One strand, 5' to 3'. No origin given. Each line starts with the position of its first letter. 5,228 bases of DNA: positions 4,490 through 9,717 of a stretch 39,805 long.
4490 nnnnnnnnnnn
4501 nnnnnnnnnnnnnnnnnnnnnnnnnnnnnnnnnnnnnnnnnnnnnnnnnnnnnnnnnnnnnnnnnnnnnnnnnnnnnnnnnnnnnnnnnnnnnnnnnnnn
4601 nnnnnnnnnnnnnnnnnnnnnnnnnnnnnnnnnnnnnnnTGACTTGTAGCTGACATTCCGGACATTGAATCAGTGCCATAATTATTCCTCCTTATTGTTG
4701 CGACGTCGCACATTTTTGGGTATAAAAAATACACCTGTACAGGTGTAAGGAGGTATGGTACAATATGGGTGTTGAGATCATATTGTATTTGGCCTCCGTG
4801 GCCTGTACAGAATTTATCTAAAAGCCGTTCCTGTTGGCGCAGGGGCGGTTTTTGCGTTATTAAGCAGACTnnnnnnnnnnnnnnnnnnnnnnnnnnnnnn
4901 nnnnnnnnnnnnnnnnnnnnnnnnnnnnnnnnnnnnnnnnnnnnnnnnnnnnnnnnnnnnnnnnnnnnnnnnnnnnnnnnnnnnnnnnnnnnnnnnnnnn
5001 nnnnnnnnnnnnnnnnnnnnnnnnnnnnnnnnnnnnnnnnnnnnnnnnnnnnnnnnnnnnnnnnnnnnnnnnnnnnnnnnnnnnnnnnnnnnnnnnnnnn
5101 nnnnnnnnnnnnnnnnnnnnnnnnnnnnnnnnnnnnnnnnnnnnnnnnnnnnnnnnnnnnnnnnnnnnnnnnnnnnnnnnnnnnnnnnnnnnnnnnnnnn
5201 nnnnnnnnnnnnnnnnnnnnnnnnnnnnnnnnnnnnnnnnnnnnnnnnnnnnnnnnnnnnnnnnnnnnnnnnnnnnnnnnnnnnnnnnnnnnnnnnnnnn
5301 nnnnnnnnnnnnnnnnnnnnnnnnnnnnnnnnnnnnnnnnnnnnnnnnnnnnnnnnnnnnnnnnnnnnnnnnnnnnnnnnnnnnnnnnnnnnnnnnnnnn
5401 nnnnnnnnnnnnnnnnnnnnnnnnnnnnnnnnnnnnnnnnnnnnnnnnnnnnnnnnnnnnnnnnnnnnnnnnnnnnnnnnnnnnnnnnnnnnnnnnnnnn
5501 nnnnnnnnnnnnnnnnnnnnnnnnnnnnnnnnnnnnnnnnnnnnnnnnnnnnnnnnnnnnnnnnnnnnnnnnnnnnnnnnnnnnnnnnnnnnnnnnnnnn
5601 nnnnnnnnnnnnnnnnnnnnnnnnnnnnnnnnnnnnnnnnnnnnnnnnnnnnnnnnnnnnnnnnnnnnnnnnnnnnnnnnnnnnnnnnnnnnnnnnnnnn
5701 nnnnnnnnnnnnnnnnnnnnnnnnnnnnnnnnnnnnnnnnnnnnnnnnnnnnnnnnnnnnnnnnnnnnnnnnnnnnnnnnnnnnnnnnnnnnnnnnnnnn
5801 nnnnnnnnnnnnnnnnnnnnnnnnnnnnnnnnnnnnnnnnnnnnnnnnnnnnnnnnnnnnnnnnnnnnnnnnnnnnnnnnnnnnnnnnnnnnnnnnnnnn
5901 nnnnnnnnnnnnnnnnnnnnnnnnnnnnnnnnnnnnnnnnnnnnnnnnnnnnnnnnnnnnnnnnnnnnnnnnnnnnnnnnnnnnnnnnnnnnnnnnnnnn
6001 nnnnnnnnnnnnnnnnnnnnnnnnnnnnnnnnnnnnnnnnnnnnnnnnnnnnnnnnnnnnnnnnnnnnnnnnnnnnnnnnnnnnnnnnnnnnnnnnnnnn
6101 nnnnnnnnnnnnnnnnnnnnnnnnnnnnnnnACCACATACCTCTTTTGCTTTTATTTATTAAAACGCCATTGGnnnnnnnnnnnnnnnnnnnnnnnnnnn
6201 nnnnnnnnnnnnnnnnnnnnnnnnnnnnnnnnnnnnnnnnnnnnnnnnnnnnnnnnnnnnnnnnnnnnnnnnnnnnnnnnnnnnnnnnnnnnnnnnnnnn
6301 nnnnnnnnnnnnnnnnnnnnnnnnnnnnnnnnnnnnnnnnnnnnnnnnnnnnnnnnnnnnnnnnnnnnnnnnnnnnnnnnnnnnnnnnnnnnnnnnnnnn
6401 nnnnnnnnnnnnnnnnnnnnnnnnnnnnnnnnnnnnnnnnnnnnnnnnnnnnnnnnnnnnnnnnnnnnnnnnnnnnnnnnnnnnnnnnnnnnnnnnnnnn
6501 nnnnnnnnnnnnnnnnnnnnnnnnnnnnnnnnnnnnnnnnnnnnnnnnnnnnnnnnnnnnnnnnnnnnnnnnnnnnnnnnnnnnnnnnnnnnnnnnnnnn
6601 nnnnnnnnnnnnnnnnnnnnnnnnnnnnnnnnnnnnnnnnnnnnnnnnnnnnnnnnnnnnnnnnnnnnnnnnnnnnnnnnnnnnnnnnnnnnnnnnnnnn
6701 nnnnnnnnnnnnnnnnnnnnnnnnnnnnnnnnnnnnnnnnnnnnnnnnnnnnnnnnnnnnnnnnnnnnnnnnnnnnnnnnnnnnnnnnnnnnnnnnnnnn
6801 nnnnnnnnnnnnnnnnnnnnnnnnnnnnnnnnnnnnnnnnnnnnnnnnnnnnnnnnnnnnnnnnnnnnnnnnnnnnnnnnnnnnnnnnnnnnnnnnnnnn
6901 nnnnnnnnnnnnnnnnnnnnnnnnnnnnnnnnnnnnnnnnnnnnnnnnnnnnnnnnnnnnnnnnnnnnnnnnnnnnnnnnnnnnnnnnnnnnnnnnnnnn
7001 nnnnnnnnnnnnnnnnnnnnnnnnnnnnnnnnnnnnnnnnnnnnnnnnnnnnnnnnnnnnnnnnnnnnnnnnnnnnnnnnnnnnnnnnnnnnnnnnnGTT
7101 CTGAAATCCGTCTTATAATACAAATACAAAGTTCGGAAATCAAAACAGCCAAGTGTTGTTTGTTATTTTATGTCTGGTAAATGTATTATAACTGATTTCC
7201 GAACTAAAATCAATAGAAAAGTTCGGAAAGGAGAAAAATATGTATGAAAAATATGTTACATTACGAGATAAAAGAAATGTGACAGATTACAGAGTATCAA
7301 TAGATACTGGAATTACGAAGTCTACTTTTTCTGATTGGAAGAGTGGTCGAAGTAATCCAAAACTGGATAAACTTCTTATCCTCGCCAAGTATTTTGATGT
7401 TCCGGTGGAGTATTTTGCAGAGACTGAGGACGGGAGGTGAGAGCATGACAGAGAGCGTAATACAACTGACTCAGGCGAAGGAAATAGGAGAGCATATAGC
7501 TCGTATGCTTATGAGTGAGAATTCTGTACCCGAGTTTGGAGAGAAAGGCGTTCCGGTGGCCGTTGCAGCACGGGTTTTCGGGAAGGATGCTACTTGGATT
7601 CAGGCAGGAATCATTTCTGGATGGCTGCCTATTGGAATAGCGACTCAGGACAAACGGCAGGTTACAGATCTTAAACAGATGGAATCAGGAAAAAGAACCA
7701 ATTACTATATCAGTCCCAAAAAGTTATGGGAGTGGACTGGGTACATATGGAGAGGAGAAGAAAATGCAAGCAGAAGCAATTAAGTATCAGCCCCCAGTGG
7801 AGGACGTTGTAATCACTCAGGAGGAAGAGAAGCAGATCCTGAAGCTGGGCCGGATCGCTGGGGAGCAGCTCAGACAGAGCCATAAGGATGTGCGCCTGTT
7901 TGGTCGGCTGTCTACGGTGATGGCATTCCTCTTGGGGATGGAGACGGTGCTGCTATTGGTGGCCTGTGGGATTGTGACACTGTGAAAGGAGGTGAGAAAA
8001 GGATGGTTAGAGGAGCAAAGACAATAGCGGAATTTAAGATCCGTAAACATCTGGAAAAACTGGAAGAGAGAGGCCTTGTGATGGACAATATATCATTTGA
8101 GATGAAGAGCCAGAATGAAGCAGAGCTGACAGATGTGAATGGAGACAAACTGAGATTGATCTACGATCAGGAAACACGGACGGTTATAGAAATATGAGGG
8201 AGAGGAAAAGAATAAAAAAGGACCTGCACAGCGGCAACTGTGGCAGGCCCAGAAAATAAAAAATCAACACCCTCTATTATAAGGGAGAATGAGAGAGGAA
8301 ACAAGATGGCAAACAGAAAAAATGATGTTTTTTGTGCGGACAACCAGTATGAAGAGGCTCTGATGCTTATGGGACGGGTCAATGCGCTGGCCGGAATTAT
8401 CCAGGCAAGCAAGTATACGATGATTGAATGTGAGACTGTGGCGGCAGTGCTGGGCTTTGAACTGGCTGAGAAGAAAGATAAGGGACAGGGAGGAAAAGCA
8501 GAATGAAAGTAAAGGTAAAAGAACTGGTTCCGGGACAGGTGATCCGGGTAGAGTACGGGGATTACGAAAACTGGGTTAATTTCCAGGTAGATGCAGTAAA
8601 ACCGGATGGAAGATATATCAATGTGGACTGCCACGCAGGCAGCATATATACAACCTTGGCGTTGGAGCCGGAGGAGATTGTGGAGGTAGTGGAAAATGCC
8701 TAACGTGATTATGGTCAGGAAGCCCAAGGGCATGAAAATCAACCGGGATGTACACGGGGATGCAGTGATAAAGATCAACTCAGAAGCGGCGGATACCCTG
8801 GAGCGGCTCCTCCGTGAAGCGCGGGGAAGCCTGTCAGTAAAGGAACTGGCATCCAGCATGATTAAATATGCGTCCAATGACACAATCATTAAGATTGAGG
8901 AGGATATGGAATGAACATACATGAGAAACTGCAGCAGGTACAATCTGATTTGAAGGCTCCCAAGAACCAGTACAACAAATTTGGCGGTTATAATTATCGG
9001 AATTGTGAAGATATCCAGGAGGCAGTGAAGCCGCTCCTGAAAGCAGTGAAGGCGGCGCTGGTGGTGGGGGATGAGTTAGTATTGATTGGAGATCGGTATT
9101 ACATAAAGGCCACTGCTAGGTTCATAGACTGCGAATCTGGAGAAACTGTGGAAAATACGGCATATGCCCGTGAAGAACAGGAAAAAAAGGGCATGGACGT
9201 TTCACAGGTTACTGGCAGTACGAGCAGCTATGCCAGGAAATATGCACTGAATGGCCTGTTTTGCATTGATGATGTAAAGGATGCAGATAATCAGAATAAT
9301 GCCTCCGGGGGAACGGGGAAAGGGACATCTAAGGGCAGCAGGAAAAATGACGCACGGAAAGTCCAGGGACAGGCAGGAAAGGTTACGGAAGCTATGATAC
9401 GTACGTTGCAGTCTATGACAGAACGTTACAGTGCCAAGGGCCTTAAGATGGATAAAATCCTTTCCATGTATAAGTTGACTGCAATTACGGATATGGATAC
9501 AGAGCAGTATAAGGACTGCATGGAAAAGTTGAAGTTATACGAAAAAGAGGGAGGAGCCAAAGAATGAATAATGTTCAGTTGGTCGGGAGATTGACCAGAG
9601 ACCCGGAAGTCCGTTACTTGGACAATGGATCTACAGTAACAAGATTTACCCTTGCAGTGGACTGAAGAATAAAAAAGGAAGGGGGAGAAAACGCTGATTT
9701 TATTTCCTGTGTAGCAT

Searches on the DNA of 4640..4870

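Call 92: search_rna_families(source=window, start=4640, end=4870, threshold=evalue, max_evalue=1)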
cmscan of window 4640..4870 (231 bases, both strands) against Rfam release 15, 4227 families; matches with E-value up to 1: 4.
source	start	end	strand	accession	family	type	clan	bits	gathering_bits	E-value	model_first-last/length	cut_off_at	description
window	4736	4809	+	RF03512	mir-3479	Gene; miRNA;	-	22.1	79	0.029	1-74/74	no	mir-3479 microRNA precursor family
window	4776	4856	+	RF01809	symR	Gene; antitoxin;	-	19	61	0.2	1-77/77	no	SymR antitoxin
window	4731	4815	+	RF00464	mir-92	Gene; miRNA;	CL00137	16.2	47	0.17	1-80/80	no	mir-92 microRNA precursor family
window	4821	4852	+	RF00262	sar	Gene; antisense;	-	16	43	0.99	33-64/68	no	sar RNA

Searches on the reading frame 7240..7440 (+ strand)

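Call 8: search_protein_families(library=pfam, proteins=[window:7240-7440:+], max_evalue=0.01)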
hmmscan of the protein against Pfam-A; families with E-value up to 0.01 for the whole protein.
window:7240-7440:+ (66 aa): 5 families
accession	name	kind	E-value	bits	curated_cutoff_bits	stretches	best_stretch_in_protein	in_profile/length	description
PF01381.28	HTH_3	-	8.9e-08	32.5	23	1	8-59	4-55/55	Helix-turn-helix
PF12844.13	HTH_19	-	1.1e-06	28.9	30.2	1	8-63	7-62/64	Helix-turn-helix domain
PF13443.12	HTH_26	-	3.9e-06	27.5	22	1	9-57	6-55/63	Cro/C1-type HTH DNA-binding domain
PF13560.12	HTH_31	-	0.0007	20.3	27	1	8-57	9-59/64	Helix-turn-helix domain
PF07022.19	Phage_CI_repr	-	0.0021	18.8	22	1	24-62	23-60/65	Bacteriophage CI repressor helix-turn-helix domain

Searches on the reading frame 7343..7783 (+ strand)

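Call 8: search_protein_families(library=pfam, proteins=[window:7343-7783:+], max_evalue=0.01)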
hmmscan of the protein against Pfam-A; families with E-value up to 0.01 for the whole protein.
window:7343-7783:+ (146 aa): 0 families

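Call 48: search_protein_families(library=pfam, proteins=[window:7343-7783:+], max_evalue=0.01)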
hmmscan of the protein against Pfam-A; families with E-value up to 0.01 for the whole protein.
window:7343-7783:+ (146 aa): 0 families

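Call 70: search_protein_families(library=phrogs, proteins=[window:7343-7783:+], max_evalue=0.001)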
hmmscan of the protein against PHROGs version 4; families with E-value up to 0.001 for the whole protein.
window:7343-7783:+ (146 aa): 1 family
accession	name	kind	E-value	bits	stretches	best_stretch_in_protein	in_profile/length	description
phrog_6058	-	unknown function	3.3e-25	89.1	1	59-142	14-89/113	-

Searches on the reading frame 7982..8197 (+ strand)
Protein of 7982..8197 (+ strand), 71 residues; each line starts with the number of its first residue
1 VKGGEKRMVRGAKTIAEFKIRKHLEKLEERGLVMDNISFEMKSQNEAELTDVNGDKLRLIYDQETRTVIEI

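Call 48: search_protein_families(library=pfam, proteins=[window:7982-8197:+], max_evalue=0.01)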
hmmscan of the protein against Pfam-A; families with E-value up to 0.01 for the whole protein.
window:7982-8197:+ (71 aa): 1 family
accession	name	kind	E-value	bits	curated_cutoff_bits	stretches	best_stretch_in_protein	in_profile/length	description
PF17778.7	BLACT_WH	-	0.0013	19.1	22.8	1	15-34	20-39/46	Beta-lactamase associated winged helix domain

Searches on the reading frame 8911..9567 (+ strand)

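Call 8: search_protein_families(library=pfam, proteins=[window:8911-9567:+], max_evalue=0.01)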
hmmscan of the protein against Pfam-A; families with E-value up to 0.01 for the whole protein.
window:8911-9567:+ (218 aa): 2 families
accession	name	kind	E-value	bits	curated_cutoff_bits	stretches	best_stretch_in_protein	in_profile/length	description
PF04404.17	ERF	-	1.2e-44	152.4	25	1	4-150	2-149/153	ERF superfamily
PF24571.2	HEAT_SCC3-SA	-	0.00082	19.8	25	1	135-198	59-122/261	Cohesin subunit SCC3/SA, HEAT-repeats domain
